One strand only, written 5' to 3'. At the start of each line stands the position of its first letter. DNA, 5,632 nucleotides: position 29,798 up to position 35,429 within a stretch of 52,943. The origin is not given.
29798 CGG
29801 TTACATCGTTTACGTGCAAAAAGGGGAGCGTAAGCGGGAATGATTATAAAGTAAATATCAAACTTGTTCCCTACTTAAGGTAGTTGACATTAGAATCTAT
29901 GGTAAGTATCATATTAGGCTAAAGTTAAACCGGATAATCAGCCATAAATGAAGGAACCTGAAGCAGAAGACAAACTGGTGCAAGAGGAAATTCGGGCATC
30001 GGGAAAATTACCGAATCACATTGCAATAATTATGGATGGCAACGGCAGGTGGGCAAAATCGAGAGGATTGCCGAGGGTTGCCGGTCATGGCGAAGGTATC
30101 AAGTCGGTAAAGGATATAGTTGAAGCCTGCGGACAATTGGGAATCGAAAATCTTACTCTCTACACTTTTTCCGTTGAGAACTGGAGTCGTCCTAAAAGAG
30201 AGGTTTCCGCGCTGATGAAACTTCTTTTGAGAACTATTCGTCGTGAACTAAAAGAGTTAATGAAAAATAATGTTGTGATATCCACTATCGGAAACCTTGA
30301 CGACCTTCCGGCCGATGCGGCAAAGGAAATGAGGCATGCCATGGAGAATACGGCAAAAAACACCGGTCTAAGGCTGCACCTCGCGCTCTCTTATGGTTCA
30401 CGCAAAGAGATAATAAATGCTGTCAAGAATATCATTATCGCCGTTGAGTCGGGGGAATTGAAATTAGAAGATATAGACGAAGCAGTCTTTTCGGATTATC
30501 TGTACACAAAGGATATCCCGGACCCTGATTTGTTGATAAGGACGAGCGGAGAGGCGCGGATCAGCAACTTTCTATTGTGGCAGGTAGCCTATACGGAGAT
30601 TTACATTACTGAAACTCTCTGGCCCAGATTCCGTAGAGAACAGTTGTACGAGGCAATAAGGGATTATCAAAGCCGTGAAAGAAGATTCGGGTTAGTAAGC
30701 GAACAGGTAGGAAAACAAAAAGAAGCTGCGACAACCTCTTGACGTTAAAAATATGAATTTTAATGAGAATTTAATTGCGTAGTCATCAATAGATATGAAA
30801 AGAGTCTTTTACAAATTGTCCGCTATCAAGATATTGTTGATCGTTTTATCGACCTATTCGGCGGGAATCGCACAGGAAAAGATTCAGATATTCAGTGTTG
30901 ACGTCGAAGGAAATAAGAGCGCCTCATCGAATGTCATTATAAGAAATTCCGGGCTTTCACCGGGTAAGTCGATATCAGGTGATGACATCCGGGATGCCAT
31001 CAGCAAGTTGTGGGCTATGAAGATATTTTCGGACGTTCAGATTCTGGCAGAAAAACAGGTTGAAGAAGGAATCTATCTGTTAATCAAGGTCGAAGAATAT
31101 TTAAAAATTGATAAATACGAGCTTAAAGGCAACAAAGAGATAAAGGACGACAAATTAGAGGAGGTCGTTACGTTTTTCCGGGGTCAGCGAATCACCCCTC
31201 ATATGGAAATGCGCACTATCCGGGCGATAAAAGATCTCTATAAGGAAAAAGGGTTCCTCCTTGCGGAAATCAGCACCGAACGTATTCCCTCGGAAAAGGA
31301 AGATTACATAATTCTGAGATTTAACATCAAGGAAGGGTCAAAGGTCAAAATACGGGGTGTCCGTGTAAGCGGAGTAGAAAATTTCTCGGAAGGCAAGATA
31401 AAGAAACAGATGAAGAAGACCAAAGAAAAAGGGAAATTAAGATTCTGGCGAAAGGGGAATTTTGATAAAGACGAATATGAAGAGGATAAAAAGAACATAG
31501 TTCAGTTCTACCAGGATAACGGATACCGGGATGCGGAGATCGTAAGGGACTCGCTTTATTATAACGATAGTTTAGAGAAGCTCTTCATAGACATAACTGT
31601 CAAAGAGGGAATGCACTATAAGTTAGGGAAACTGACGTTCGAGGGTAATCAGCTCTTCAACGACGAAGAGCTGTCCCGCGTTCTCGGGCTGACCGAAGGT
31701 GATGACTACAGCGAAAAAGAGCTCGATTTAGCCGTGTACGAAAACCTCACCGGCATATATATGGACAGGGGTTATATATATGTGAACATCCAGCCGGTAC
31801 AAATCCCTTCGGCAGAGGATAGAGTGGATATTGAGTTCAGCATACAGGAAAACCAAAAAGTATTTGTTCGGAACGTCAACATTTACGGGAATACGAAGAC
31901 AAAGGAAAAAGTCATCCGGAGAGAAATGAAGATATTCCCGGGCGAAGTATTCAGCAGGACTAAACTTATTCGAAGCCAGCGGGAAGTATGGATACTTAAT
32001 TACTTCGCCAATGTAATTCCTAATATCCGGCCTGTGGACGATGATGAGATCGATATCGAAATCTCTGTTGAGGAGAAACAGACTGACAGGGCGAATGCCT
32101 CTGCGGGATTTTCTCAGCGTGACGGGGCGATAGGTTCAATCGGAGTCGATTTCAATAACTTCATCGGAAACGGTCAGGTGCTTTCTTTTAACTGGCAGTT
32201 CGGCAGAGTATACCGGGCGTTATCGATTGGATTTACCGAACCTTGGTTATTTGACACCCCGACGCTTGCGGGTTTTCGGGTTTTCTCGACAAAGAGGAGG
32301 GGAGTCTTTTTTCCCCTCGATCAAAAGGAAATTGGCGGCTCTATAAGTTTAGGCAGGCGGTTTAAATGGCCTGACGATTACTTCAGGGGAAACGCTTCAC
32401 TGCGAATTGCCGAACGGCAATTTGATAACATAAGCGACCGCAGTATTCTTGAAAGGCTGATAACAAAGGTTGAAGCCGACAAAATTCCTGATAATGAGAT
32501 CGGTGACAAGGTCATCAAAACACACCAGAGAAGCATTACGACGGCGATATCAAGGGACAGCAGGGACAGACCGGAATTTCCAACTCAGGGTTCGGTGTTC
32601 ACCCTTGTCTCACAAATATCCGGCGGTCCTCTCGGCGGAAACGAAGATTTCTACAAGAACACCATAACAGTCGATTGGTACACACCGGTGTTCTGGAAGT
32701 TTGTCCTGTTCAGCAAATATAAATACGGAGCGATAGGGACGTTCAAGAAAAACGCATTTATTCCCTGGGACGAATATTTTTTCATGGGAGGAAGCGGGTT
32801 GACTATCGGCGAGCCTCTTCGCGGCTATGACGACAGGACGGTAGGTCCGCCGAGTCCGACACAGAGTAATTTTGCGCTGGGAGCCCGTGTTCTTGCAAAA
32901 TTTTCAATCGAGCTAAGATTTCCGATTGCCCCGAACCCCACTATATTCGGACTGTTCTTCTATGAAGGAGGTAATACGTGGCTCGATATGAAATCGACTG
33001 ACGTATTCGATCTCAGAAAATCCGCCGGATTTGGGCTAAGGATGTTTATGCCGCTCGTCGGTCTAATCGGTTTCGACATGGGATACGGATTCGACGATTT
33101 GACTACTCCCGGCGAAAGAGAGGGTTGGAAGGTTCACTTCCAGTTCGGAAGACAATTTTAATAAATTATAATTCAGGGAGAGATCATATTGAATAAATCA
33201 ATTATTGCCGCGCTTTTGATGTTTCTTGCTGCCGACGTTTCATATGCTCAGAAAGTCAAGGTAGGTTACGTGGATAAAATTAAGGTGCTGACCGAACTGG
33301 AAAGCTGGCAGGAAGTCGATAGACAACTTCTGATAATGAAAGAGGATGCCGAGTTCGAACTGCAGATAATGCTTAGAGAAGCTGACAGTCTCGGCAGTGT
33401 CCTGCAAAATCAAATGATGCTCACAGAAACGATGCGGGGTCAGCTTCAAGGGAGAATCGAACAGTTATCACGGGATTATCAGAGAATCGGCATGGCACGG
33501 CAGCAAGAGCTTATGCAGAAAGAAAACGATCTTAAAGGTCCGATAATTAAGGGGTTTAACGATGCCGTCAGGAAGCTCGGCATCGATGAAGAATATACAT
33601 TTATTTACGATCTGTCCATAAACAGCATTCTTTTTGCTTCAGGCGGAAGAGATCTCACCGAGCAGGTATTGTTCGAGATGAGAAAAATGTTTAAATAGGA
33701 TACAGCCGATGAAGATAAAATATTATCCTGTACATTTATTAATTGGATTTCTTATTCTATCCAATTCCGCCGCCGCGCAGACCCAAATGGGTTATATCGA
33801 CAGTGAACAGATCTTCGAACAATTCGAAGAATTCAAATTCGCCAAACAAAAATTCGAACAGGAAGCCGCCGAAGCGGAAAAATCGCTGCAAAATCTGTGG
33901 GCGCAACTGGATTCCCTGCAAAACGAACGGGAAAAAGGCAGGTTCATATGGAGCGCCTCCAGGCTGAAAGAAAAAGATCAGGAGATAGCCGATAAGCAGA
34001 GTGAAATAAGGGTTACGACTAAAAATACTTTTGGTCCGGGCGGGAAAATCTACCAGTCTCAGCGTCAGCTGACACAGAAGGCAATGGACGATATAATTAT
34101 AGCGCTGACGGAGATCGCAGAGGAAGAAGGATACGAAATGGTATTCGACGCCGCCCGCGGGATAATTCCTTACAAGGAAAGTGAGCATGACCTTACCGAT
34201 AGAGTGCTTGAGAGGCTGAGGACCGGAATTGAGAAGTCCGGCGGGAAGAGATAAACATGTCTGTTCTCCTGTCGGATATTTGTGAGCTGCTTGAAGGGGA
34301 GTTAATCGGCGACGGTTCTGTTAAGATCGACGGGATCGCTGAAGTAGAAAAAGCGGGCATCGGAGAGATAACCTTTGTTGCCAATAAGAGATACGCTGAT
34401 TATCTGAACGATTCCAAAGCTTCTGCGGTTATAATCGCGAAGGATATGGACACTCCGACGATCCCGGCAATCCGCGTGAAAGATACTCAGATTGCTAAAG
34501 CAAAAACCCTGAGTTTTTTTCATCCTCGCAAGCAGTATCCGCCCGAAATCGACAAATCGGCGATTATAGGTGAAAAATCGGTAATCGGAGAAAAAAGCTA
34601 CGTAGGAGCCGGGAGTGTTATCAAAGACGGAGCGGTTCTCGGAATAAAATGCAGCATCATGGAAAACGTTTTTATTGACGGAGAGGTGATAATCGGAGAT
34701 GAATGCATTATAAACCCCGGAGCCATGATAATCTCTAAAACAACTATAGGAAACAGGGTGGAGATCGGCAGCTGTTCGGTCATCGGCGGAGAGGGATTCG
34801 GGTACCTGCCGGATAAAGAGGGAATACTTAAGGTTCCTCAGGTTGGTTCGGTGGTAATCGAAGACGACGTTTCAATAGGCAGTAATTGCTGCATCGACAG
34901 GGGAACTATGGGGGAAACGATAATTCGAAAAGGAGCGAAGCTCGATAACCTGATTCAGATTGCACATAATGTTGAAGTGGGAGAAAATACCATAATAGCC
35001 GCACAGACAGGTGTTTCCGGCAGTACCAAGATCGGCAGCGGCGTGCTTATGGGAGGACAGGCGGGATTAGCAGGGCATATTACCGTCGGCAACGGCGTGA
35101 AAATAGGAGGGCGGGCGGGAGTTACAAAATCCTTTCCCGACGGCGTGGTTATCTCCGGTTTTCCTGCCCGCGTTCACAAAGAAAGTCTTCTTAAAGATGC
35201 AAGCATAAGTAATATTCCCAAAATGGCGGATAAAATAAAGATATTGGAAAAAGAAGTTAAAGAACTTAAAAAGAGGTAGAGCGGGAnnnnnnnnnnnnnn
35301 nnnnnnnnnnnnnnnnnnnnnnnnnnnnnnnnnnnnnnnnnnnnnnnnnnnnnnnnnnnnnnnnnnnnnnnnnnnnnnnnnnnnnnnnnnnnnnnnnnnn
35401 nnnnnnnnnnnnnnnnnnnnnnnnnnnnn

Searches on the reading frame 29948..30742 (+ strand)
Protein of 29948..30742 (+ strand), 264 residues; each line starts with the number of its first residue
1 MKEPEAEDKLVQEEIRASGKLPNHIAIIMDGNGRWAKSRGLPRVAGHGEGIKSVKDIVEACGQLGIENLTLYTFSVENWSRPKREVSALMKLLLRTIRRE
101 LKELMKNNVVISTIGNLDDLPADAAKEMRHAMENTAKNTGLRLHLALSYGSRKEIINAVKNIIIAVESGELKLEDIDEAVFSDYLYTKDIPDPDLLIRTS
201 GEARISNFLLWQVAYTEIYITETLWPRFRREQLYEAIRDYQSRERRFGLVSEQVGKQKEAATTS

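Call 68: search_protein_families(library=pfam, proteins=[window:29948-30742:+], max_evalue=0.001)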
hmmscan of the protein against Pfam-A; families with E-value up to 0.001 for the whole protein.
window:29948-30742:+ (264 aa): 1 family
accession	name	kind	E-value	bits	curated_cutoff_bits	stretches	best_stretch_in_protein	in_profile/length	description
PF01255.24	Prenyltransf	-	7.4e-89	297.5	27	1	28-248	1-219/219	Putative undecaprenyl diphosphate synthase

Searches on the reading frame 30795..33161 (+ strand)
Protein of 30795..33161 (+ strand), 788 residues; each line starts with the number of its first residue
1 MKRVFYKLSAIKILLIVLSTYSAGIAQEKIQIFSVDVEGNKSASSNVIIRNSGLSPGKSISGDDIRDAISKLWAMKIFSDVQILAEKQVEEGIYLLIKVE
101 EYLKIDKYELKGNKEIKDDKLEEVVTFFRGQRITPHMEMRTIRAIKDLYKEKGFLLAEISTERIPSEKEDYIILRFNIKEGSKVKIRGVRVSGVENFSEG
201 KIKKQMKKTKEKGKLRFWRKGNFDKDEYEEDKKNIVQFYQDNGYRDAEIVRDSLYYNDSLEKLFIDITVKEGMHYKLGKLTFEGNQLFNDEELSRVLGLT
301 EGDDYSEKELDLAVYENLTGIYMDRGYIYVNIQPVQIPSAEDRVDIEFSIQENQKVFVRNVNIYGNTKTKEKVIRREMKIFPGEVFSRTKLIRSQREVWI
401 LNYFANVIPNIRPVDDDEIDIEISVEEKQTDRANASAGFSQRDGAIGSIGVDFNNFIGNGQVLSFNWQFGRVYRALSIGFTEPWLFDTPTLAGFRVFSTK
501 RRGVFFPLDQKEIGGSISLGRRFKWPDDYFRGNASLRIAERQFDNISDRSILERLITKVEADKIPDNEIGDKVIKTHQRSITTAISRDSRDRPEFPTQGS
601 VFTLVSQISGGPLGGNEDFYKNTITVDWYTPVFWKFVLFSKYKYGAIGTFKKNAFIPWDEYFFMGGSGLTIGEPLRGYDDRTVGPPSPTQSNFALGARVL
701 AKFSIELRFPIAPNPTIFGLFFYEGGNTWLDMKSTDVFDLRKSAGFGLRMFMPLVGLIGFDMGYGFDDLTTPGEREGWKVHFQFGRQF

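Call 68: search_protein_families(library=pfam, proteins=[window:30795-33161:+], max_evalue=0.001)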
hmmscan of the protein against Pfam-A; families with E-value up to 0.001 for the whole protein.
window:30795-33161:+ (788 aa): 4 families
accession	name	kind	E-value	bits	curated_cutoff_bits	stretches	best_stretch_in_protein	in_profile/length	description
PF07244.20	POTRA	-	8e-49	164.7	21.3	5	358-428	3-79/79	Surface antigen variable number repeat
PF01103.29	Omp85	-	2.5e-41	142.7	24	1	455-788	1-325/325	Omp85 superfamily domain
PF08479.16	POTRA_2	-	5e-12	45.9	24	1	104-158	2-56/76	POTRA domain, ShlB-type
PF08478.15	POTRA_1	-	2.3e-07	31.4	23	0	34-83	5-54/69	POTRA domain, FtsQ-type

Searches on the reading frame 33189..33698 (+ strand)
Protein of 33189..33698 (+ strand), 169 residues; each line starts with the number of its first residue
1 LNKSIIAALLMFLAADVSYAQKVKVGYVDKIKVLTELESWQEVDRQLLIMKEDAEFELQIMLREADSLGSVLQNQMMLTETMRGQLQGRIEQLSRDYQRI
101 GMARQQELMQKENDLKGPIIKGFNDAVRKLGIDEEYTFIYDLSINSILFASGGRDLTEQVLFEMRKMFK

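Call 68: search_protein_families(library=pfam, proteins=[window:33189-33698:+], max_evalue=0.001)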
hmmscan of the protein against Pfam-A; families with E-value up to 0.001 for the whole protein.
window:33189-33698:+ (169 aa): 1 family
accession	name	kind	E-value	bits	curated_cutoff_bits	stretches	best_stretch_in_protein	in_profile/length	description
PF03938.19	OmpH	-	7.5e-20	72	32.4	1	24-163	1-140/141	Outer membrane protein (OmpH-like)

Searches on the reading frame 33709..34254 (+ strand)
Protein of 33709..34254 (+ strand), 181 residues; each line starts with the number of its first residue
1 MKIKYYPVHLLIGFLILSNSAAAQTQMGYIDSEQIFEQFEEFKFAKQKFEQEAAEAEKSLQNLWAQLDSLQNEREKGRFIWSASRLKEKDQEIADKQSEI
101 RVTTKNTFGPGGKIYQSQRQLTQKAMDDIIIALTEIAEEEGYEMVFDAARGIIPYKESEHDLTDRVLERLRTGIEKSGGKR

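Call 68: search_protein_families(library=pfam, proteins=[window:33709-34254:+], max_evalue=0.001)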
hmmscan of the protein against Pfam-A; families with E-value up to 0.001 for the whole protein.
window:33709-34254:+ (181 aa): 2 families
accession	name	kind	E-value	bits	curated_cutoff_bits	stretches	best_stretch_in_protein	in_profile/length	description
PF03938.19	OmpH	-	4.2e-24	85.8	32.4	1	27-170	2-141/141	Outer membrane protein (OmpH-like)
PF13339.11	AATF-Che1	-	0.0007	20.6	24.7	1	37-101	39-99/137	Apoptosis antagonizing transcription factor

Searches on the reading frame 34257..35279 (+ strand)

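Call 68: search_protein_families(library=pfam, proteins=[window:34257-35279:+], max_evalue=0.001)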
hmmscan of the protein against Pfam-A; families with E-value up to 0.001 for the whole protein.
window:34257-35279:+ (340 aa): 3 families
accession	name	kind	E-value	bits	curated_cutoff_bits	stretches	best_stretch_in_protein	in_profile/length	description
PF00132.30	Hexapep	-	4.7e-27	93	27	4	144-178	2-36/36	Bacterial transferase hexapeptide (six repeats)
PF04613.19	LpxD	-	6.3e-16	58.4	30.8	1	22-85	2-68/70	UDP-3-O-[3-hydroxymyristoyl] glucosamine N-acyltransferase, LpxD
PF25084.1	LbH_EIF2B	-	2.2e-11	44.1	54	1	98-177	12-94/105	EIF2B subunit epsilon LbH domain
